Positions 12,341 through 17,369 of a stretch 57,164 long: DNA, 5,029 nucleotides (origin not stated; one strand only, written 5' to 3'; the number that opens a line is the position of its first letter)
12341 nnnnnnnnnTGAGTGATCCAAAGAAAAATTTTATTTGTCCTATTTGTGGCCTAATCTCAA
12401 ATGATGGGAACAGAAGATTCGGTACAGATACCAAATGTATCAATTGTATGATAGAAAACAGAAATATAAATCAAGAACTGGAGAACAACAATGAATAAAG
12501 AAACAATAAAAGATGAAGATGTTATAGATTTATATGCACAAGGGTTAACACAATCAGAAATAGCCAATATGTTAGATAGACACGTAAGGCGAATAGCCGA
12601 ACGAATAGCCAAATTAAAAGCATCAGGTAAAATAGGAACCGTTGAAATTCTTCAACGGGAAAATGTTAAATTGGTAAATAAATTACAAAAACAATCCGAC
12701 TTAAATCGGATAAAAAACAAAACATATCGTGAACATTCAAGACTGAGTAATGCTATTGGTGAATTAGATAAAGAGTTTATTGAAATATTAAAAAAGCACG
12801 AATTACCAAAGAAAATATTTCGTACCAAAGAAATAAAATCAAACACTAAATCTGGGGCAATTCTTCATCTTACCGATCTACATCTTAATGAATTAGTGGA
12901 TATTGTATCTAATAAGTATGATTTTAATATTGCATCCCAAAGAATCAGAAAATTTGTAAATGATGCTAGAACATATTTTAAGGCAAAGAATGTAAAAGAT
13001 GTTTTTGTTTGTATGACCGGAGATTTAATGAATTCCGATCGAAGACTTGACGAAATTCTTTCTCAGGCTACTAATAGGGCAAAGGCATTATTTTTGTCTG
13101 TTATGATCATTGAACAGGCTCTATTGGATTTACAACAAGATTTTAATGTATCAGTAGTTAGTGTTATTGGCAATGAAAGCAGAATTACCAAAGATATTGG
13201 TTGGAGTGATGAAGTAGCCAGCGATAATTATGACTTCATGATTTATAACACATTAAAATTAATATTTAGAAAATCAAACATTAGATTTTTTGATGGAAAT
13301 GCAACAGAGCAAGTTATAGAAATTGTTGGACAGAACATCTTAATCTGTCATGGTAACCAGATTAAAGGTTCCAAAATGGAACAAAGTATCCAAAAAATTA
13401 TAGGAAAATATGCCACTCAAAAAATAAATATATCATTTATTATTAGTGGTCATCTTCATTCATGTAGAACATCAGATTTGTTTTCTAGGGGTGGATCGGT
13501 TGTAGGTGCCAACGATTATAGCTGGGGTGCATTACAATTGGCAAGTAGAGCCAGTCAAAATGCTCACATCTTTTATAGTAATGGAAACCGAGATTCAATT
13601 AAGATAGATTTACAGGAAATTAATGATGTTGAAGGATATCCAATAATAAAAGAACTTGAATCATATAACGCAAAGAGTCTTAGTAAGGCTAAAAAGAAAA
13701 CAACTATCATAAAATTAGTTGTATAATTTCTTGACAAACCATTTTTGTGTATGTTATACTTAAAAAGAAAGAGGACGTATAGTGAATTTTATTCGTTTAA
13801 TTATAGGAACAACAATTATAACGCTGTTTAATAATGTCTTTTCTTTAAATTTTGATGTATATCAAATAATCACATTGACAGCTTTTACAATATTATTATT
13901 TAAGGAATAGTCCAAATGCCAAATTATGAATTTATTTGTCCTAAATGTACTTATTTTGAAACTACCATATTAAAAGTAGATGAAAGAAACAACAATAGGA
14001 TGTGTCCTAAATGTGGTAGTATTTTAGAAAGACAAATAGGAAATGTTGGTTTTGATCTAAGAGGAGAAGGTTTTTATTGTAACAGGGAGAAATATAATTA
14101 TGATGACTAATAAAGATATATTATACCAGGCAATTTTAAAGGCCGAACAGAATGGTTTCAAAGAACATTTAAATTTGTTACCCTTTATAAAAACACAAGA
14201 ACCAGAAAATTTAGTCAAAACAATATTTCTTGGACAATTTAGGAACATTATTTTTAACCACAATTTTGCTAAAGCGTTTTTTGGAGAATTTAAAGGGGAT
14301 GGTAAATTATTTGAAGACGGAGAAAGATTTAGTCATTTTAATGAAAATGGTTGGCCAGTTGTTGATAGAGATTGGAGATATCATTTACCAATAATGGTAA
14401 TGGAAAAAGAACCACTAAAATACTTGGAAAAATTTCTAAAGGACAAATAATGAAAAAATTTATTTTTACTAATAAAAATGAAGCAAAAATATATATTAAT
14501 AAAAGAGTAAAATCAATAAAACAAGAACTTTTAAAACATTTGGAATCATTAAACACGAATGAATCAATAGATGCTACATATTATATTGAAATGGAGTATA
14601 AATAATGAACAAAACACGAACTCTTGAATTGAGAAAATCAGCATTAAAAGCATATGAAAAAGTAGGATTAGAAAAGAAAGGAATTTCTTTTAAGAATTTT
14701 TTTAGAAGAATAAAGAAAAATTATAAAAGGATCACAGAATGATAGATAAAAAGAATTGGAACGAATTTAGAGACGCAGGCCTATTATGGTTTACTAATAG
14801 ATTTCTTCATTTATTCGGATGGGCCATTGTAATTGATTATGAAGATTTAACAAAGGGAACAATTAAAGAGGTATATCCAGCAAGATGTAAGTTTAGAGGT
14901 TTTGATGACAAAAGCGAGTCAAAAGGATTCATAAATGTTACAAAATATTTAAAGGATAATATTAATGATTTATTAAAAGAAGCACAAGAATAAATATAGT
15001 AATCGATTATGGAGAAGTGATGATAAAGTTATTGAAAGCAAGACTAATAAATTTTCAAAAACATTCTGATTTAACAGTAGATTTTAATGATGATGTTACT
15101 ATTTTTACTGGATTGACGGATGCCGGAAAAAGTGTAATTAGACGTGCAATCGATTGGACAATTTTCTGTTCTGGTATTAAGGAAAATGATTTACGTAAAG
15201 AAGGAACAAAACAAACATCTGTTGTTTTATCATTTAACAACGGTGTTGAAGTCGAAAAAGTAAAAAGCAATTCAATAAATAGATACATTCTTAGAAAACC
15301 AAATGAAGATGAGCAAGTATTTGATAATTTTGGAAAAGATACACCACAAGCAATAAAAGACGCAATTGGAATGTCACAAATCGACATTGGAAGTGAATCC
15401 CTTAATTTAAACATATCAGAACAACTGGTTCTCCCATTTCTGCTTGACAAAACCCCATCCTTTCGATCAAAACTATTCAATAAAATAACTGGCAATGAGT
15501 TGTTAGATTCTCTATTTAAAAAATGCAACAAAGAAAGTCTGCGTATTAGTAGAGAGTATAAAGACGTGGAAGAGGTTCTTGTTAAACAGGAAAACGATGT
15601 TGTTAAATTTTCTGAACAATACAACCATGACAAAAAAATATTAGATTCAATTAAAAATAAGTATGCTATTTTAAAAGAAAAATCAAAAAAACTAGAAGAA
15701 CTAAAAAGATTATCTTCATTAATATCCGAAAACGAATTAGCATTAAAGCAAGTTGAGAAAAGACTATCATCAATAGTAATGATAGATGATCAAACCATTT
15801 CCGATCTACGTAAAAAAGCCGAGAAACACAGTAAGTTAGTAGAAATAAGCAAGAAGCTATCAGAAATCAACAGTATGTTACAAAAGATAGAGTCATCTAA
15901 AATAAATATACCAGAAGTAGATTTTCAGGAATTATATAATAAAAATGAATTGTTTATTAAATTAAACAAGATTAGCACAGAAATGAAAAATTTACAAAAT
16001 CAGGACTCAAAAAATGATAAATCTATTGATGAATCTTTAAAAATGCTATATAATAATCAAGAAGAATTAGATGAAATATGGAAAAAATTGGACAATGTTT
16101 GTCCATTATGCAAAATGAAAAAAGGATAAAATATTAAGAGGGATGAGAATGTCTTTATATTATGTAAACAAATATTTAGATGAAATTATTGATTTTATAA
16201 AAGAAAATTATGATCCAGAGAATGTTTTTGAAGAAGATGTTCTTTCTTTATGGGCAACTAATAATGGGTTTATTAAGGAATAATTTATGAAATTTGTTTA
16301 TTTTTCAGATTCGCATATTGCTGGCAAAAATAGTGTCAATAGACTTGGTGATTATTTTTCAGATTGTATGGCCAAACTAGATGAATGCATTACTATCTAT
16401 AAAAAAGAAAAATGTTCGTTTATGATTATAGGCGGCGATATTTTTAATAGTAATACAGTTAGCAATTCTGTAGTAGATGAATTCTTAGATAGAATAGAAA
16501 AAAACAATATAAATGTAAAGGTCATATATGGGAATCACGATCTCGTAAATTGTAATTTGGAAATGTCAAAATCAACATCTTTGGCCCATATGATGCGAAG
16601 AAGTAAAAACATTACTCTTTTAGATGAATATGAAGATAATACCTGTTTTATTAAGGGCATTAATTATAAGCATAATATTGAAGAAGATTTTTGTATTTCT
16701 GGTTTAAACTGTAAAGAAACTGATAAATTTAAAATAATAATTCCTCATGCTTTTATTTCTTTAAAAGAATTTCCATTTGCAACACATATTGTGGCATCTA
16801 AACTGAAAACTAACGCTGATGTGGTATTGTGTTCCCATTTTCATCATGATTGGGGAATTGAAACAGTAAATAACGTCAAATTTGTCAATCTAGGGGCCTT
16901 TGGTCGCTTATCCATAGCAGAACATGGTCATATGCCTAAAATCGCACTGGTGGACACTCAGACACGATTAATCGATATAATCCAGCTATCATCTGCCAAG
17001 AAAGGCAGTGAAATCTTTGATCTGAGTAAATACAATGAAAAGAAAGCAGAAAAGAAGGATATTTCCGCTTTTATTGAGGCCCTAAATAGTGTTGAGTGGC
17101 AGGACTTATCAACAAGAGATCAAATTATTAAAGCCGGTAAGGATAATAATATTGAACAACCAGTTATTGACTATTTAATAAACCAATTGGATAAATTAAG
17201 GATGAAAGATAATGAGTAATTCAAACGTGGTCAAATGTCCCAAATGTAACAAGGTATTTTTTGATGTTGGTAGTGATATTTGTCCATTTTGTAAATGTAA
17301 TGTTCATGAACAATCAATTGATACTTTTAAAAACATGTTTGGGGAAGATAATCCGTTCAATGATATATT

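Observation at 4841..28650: One intein lineage with a non-canonical 'SGN' C-terminus has colonised three unrelated genes of the same genome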

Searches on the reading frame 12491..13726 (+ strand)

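Call 25: search_protein_families(library=phrogs, proteins=[window:12491-13726:+], max_evalue=0.001)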
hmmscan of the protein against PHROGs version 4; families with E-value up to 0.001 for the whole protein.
window:12491-13726:+ (411 aa): 3 families
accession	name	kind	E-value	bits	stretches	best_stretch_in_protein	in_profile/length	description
phrog_284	-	DNA, RNA and nucleotide metabolism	7.5e-56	190.7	1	24-377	25-397/398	exonuclease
phrog_704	-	DNA, RNA and nucleotide metabolism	6e-13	49.7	1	5-329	3-337/390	DNA repair exonuclease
phrog_323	-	transcription regulation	7.6e-05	23.4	1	8-106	154-233/319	transcriptional regulator, D5-like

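Call 26: search_protein_families(library=pfam, proteins=[window:12491-13726:+], max_evalue=0.001)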
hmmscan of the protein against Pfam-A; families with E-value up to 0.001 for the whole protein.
window:12491-13726:+ (411 aa): 1 family
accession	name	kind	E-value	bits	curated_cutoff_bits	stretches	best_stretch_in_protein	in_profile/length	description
PF00149.33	Metallophos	-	8.7e-05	23.5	21.5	0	124-323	3-189/191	Calcineurin-like phosphoesterase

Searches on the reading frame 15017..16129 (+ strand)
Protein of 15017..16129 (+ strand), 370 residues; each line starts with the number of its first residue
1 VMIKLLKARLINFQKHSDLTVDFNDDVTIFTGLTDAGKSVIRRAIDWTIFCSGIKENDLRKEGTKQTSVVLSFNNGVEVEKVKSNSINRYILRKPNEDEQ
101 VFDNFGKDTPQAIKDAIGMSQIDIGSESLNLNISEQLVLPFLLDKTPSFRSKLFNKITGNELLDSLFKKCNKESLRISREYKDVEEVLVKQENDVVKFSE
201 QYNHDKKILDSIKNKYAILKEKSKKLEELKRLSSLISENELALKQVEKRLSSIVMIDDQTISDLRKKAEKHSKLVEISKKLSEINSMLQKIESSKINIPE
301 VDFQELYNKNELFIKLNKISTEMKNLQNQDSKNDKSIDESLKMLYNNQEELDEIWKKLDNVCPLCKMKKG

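Call 25: search_protein_families(library=phrogs, proteins=[window:15017-16129:+], max_evalue=0.001)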
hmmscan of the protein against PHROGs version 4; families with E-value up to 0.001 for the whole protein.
window:15017-16129:+ (370 aa): 3 families
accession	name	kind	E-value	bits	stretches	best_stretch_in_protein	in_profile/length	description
phrog_16465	-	DNA, RNA and nucleotide metabolism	3.9e-35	122.8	2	5-293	5-292/491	exonuclease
phrog_77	-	DNA, RNA and nucleotide metabolism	4.2e-08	33.2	1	1-366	294-634/967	SbcC-like subunit of palindrome specific endonuclease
phrog_1499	-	unknown function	1e-05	26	1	1-351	1-308/427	-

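Call 26: search_protein_families(library=pfam, proteins=[window:15017-16129:+], max_evalue=0.001)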
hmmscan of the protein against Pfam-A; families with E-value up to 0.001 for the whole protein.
window:15017-16129:+ (370 aa): 2 families
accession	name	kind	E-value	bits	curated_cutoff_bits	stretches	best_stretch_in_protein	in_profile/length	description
PF13476.12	AAA_23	-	1.9e-05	25.9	27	0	9-292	3-201/201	AAA domain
PF13175.12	AAA_15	-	0.00021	21.5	32.1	1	9-360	7-277/374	AAA ATPase domain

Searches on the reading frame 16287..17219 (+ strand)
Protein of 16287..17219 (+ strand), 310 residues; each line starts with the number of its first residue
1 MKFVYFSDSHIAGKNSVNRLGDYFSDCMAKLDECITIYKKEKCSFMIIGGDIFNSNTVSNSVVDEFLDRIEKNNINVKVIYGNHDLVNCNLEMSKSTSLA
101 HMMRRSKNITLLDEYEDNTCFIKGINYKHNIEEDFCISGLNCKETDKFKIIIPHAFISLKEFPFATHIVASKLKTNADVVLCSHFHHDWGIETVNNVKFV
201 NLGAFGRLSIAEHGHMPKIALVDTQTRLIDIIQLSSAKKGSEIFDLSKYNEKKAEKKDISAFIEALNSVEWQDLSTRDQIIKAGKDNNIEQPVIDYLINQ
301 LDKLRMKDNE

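Call 25: search_protein_families(library=phrogs, proteins=[window:16287-17219:+], max_evalue=0.001)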
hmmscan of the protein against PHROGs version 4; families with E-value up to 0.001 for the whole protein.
window:16287-17219:+ (310 aa): 2 families
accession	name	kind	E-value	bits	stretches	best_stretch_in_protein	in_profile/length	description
phrog_1649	-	other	7.8e-11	42.2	1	1-131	36-151/308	metallo-phosphoesterase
phrog_100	-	DNA, RNA and nucleotide metabolism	1.2e-10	41.5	1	1-214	29-241/989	SbcD-like subunit of palindrome specific endonuclease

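Call 26: search_protein_families(library=pfam, proteins=[window:16287-17219:+], max_evalue=0.001)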
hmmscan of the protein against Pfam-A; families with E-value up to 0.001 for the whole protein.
window:16287-17219:+ (310 aa): 2 families
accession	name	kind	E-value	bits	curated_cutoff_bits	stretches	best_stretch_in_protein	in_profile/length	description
PF12850.12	Metallophos_2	-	3.1e-10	40.7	27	1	1-226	1-153/154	Calcineurin-like phosphoesterase superfamily domain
PF00149.33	Metallophos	-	8.3e-10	39.9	21.5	1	1-187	1-190/191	Calcineurin-like phosphoesterase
